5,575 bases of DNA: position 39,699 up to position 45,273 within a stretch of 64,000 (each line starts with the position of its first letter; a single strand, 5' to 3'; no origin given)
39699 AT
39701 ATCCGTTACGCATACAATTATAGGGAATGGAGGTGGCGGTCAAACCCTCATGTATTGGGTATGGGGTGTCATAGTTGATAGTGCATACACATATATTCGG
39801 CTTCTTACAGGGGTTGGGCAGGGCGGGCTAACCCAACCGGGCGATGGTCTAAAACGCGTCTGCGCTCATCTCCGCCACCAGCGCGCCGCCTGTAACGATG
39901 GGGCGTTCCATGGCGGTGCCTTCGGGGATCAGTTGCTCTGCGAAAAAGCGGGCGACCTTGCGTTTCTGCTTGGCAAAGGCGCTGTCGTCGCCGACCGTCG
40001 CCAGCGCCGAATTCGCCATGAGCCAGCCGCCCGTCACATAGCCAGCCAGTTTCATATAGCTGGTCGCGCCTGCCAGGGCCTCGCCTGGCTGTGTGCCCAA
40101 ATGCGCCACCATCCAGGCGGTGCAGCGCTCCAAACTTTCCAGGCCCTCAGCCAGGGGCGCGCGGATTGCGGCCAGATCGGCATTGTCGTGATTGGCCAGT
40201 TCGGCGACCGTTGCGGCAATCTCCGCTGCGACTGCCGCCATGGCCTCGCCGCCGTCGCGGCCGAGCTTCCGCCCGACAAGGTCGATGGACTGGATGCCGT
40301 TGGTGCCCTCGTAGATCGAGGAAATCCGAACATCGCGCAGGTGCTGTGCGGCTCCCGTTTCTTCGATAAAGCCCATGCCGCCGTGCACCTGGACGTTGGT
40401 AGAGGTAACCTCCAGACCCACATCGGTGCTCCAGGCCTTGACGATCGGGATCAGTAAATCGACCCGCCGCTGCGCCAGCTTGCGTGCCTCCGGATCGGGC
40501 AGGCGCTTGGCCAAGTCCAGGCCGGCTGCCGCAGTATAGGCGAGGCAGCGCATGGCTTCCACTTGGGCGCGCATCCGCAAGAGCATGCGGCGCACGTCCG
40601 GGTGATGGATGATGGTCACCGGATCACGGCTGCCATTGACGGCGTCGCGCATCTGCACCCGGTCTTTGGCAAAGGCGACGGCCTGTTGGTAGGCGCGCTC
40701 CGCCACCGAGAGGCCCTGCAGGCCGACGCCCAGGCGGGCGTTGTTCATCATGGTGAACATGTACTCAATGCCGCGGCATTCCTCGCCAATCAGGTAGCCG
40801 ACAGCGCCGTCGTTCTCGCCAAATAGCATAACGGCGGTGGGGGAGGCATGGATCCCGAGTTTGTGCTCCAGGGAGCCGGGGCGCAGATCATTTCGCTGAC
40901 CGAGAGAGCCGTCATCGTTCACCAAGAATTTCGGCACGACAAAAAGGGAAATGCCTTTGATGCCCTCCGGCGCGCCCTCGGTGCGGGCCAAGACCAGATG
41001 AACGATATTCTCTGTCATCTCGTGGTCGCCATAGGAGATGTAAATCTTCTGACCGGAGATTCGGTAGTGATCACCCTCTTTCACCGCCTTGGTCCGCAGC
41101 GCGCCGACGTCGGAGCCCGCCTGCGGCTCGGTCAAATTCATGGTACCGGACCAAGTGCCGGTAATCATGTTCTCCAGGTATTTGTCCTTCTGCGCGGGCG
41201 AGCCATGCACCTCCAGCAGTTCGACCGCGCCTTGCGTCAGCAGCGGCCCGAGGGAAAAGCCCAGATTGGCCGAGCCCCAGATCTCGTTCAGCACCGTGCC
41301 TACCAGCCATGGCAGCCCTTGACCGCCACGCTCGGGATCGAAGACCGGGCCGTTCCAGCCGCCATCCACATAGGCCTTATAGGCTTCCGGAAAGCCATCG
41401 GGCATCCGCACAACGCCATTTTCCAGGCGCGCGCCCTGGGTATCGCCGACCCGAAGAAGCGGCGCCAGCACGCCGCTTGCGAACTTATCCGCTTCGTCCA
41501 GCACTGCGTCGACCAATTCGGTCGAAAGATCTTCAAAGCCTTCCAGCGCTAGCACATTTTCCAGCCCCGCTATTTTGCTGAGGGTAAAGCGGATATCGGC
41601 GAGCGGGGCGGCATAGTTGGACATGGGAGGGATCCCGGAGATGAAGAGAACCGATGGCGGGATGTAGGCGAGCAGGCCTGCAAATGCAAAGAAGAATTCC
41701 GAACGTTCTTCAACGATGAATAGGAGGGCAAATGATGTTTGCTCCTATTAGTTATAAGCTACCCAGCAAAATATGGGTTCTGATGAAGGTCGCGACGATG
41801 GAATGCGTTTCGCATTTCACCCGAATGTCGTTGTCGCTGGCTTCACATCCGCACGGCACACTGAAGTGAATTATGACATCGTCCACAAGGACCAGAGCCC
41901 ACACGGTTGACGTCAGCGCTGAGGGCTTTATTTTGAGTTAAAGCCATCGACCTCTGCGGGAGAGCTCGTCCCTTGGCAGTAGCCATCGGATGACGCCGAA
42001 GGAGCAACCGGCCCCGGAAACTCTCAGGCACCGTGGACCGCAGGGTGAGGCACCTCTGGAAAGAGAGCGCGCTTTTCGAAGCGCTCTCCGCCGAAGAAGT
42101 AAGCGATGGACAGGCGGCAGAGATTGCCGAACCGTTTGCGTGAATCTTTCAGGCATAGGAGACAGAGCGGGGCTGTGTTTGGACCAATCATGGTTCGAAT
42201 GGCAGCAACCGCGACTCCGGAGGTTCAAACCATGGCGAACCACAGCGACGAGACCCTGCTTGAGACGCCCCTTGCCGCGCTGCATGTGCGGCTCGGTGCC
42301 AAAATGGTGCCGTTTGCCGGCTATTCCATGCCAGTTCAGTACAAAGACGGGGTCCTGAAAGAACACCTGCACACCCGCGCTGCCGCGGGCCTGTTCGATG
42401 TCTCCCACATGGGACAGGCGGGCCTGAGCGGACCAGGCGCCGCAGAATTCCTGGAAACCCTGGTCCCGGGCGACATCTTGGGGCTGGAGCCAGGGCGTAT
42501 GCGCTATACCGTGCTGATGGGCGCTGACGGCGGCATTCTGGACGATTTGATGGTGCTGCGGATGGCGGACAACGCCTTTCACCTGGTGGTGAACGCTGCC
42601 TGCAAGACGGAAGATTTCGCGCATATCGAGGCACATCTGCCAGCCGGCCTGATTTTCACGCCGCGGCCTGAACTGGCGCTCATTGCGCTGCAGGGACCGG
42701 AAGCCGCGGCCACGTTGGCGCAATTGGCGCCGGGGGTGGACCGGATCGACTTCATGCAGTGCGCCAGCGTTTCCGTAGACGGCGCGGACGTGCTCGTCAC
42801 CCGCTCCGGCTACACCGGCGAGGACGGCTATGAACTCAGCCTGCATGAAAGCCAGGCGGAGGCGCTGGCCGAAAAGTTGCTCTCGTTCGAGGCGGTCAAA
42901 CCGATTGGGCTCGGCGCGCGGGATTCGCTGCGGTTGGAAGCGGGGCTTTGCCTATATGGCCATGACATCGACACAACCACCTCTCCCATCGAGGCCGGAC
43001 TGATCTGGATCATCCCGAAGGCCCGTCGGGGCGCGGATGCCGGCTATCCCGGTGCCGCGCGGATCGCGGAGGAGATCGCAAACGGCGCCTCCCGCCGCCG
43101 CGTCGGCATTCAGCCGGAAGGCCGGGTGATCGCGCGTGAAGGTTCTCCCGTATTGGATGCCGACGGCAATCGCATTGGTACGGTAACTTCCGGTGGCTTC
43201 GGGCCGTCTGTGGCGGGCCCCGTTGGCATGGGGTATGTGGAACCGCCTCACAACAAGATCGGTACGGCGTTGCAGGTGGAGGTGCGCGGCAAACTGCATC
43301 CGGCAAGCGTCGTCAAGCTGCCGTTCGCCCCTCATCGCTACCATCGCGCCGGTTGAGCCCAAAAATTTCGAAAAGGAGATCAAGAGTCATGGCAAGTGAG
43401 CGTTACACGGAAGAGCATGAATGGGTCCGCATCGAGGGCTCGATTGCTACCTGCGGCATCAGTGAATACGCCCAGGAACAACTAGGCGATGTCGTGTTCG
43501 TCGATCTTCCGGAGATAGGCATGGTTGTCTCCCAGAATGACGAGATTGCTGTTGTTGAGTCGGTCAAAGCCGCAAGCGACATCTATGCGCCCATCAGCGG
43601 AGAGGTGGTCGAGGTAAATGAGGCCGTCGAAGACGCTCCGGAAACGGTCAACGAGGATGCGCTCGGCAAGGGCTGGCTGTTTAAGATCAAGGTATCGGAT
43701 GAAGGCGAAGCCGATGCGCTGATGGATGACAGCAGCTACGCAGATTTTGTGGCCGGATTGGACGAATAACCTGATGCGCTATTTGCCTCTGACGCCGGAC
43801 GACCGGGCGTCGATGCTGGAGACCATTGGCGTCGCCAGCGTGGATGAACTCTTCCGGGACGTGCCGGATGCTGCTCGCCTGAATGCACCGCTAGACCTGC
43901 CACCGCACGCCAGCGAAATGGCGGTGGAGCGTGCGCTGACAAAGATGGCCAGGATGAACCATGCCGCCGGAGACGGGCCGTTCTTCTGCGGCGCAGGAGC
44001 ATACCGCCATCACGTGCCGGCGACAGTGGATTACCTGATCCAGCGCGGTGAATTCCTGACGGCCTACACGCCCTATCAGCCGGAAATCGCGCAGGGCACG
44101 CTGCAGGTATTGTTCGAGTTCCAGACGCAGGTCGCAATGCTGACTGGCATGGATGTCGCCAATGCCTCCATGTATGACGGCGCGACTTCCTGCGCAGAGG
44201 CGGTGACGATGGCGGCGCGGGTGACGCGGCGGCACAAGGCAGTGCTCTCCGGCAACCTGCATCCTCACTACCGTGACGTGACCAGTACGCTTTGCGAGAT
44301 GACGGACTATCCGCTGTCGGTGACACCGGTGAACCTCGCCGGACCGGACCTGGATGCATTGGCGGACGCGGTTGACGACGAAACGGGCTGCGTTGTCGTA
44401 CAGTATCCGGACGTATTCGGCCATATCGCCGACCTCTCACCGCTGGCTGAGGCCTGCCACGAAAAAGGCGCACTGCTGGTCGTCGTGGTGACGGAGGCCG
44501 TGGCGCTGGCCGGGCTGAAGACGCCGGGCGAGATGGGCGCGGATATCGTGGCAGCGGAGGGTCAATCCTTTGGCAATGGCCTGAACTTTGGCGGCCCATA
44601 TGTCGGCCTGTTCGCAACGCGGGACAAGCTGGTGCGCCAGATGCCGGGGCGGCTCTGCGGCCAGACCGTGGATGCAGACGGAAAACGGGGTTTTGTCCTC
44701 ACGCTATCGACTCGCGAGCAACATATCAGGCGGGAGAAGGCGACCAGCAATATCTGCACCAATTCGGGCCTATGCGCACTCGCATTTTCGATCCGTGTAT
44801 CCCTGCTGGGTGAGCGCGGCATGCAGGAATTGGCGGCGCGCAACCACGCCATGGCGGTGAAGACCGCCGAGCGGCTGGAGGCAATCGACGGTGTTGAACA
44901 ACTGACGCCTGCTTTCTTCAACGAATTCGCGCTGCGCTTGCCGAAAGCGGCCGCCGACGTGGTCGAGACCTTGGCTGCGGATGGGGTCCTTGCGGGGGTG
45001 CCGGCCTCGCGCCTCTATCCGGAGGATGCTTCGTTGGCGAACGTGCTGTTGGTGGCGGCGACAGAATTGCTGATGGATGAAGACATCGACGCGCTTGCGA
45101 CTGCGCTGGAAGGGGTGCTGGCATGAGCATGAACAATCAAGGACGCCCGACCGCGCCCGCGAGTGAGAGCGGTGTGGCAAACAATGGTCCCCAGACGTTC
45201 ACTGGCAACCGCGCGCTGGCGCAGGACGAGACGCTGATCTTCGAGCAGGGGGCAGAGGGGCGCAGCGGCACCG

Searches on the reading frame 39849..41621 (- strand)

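Call 17: search_protein_families(library=pfam, proteins=[window:39849-41621:-], max_evalue=0.00001)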
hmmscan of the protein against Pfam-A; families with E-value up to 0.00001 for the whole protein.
window:39849-41621:- (590 aa): 6 families
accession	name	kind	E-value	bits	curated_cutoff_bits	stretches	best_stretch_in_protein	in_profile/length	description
PF00441.29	Acyl-CoA_dh_1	-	1.9e-26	93.4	22.4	1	283-445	2-142/150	Acyl-CoA dehydrogenase, C-terminal domain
PF12806.12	Acyl-CoA_dh_C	-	7e-25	88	30.3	1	465-585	2-123/124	Acetyl-CoA dehydrogenase C-terminal like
PF02770.24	Acyl-CoA_dh_M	-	9.4e-12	45.4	33.3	1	161-265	2-92/97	Acyl-CoA dehydrogenase, middle domain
PF02771.21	Acyl-CoA_dh_N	-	4e-09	37.3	22.9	1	39-155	6-112/113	Acyl-CoA dehydrogenase, N-terminal domain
PF22924.1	ACOX_C_alpha1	-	3.7e-07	30.5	27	1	291-443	3-159/169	Acyl-CoA oxidase, C-alpha1 domain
PF08028.16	Acyl-CoA_dh_2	-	1.1e-06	29.4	22.7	1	298-441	2-133/134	Acyl-CoA dehydrogenase, C-terminal domain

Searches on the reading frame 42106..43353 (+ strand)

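Call 78: search_protein_families(library=pfam, proteins=[window:42106-43353:+], max_evalue=0.00001)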
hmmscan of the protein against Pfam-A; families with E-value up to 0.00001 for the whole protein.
window:42106-43353:+ (416 aa): 2 families
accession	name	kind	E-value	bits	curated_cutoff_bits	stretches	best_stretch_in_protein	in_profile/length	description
PF01571.26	GCV_T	-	2.4e-86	289.6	25.6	1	57-301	2-254/255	Aminomethyltransferase folate-binding domain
PF08669.17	GCV_T_C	-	2.4e-23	82.2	25.9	1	330-407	1-78/80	Glycine cleavage T-protein C-terminal barrel domain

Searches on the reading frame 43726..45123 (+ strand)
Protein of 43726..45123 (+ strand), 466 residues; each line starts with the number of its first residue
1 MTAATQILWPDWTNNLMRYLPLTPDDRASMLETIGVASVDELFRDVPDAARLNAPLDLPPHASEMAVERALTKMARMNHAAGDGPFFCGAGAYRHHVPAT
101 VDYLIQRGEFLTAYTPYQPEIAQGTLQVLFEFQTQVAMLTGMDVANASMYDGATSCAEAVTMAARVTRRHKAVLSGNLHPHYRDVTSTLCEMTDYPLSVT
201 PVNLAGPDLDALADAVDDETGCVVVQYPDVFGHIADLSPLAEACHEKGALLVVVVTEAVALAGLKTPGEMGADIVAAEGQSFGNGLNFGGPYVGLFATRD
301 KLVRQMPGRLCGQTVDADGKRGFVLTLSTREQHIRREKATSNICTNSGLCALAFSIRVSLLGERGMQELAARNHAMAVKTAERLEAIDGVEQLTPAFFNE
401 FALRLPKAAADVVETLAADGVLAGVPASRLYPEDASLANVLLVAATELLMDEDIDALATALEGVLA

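Call 17: search_protein_families(library=pfam, proteins=[window:43726-45123:+], max_evalue=0.00001)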
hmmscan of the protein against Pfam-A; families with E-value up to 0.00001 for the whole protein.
window:43726-45123:+ (466 aa): 2 families
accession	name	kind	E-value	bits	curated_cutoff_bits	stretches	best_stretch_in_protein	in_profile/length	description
PF02347.22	GDC-P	-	2.6e-116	389.4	26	1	17-459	1-427/429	Glycine cleavage system P-protein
PF00266.25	Aminotran_5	-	3e-08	33.5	21.5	1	134-394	50-301/371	Aminotransferase class-V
